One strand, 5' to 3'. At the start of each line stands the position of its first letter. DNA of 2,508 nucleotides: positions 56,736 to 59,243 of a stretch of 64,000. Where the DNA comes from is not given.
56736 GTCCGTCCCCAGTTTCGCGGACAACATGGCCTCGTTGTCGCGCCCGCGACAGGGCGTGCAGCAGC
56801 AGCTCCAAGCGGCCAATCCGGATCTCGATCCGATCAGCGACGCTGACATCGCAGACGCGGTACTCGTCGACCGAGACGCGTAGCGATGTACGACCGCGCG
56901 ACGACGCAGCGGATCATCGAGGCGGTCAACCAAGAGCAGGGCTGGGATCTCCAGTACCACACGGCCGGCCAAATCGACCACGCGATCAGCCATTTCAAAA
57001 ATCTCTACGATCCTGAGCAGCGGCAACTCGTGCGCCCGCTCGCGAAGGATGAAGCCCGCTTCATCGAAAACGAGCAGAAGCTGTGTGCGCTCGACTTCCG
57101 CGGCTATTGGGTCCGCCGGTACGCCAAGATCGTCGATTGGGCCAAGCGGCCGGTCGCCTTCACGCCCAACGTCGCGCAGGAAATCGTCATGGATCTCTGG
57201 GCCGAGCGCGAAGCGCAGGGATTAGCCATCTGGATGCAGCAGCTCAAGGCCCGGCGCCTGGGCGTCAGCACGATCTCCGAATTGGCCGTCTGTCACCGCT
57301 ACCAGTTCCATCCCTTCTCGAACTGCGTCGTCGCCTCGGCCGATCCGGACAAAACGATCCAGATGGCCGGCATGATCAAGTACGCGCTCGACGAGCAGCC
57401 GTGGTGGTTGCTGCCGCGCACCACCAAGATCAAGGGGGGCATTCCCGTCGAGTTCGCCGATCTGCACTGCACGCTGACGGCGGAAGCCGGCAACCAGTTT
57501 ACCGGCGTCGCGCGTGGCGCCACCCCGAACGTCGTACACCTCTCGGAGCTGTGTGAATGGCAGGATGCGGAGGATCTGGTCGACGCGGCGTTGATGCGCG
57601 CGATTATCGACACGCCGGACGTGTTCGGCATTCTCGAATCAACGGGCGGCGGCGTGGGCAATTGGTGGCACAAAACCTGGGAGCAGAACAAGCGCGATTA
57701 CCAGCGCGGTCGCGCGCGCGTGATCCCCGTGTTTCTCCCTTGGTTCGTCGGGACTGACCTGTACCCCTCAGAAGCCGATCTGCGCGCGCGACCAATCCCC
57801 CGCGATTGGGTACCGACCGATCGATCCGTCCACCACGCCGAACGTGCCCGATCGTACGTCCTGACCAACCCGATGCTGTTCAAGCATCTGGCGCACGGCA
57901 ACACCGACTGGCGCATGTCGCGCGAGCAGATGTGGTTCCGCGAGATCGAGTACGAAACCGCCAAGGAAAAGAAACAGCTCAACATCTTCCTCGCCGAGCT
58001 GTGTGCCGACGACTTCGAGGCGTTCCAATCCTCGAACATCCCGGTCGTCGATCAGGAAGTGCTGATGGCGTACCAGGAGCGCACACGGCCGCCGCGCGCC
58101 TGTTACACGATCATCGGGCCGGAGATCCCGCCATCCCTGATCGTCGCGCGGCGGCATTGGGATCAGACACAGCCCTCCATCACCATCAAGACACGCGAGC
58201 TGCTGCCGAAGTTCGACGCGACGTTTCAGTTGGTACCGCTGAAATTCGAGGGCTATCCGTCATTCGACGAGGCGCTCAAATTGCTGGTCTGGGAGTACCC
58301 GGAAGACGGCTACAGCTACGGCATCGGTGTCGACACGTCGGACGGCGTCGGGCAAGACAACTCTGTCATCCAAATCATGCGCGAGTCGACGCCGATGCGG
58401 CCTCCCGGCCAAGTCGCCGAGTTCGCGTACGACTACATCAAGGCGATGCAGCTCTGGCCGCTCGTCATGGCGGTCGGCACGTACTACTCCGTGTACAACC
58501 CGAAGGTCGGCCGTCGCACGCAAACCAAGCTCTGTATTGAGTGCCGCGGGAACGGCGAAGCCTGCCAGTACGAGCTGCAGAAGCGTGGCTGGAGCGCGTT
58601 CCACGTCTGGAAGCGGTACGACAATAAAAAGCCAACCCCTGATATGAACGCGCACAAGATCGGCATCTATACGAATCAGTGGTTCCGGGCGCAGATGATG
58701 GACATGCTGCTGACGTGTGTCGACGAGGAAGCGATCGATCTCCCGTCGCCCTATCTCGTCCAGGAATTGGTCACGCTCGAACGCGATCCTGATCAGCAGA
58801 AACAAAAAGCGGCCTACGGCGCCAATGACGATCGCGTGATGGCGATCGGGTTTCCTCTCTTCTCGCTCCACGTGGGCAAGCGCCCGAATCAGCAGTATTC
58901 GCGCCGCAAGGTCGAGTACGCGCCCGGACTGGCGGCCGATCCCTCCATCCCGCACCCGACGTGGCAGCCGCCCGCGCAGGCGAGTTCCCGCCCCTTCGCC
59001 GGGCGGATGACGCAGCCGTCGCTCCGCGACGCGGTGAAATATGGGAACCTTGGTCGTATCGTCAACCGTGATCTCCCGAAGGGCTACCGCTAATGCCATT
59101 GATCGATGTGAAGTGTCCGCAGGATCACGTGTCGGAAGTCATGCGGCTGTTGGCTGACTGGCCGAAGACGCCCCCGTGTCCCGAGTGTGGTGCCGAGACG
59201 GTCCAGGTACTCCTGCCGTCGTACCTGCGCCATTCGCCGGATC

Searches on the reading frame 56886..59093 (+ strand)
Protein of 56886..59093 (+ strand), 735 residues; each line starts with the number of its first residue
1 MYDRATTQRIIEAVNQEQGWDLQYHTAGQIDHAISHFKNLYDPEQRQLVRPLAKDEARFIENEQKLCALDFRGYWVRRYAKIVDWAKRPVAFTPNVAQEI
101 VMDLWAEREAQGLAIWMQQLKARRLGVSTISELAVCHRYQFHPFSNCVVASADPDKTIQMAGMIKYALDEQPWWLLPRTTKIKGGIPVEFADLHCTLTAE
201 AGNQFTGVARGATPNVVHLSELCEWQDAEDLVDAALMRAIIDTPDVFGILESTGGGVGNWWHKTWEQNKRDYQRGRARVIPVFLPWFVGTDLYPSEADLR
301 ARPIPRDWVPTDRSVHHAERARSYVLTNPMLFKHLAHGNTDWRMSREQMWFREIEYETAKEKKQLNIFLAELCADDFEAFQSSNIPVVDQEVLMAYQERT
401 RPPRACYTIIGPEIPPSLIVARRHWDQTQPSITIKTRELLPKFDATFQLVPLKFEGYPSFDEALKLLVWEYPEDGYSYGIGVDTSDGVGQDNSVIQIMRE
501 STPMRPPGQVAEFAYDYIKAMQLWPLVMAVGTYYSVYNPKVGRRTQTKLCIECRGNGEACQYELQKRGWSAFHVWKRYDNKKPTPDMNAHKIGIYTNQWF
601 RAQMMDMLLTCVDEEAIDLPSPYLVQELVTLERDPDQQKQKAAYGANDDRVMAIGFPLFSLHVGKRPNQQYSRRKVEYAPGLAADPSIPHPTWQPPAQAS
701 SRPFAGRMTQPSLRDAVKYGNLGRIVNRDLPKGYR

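Call 14: search_dna_similar(query=window:56886-59093:+, collection=phages, mode=protein, max_rows=25)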
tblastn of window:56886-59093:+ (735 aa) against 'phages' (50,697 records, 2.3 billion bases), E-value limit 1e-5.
Records with a match: 13; places in all: 13; records where one place covers at least 80% of the query: 2.
Best place of each record, by identity: <60% 13.
By first word of the organism name: Flavobacterium 4; Tunturiibacter 2; Caudoviricetes 2; Bacteroides 1; uncultured 1; Pseudoalteromonas 1; Roseobacter 1; Vibrio 1.
By host as written in the record: Flavobacterium sp. LMO8 4; - 3; Tunturiibacter psychrotolerans X5P2 2; Bacteroides fragilis BL19 1; Pseudoalteromonas sp. H6 1; Rhodobacteraceae bacterium FZCC0042 1; Vibrio breoganii 1.
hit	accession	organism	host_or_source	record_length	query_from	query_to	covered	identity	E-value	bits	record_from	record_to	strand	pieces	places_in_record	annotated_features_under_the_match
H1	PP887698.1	Tunturiibacter phage Tunturi_1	Tunturiibacter psychrotolerans X5P2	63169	11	670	90%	29.2%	2e-69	254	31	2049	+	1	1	terminase large subunit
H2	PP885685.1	Tunturiibacter phage Tunturi_2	Tunturiibacter psychrotolerans X5P2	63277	11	670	90%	29.2%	2e-69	254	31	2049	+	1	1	terminase large subunit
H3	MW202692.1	Caudoviricetes sp.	Manatee Spring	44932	120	676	76%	23.3%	9e-15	85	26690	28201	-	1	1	terminase large subunit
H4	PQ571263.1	Bacteroides phage BF1-TP2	Bacteroides fragilis BL19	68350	74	414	46%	21.4%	3e-11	73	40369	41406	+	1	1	tail spike protein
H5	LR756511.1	uncultured phage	metagenomic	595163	466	659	26%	31.1%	3e-13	80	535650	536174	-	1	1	record has no annotation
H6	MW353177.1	Flavobacterium phage vB_FspM_immuto_13-6C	Flavobacterium sp. LMO8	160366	54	294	33%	24.4%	4e-6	57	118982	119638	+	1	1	terminase large subunit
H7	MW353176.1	Flavobacterium phage vB_FspM_immuto_3-5A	Flavobacterium sp. LMO8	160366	54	294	33%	24.4%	4e-6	57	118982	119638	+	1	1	terminase large subunit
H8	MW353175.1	Flavobacterium phage vB_FspM_immuto_2-6A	Flavobacterium sp. LMO8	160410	54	294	33%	24.4%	4e-6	57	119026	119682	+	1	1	terminase large subunit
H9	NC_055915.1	Flavobacterium phage vB_FspM_immuto_2-6A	Flavobacterium sp. LMO8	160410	54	294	33%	24.4%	4e-6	57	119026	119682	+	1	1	terminase large subunit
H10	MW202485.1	Caudoviricetes sp.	Manatee Spring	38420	74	286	29%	26.9%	5e-9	66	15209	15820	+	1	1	terminase large subunit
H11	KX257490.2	Pseudoalteromonas virus vB_PspP-H6/1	Pseudoalteromonas sp. H6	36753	120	331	29%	26.3%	7e-7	59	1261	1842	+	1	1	putative terminase large subunit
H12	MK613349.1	Roseobacter phage CRP-7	Rhodobacteraceae bacterium FZCC0042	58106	84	287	28%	26.3%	5e-7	60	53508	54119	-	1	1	terminase large subunit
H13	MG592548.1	Vibrio phage 1.182.O._10N.286.46.E1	Vibrio breoganii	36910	92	287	27%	26.8%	7e-8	62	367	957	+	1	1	terminase large subunit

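Call 23: find_related_loci(query=window:56886-59093:+, collection=viral_contigs, flank=10000)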
Query window:56886-59093:+ (735 aa) in viral_contigs; peptide patterns used: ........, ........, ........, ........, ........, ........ (x = any residue, [..] = any of these).
3 stretches matched a pattern; 3 encode a relative of the query (tblastn E <= 1e-3); 3 distinct loci.
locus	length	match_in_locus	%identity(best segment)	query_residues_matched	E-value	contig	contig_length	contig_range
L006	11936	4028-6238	92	1-735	0e+0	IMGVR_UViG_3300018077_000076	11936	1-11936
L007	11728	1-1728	70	164-732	0e+0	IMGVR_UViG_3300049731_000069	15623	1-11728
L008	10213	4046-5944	37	20-653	1e-120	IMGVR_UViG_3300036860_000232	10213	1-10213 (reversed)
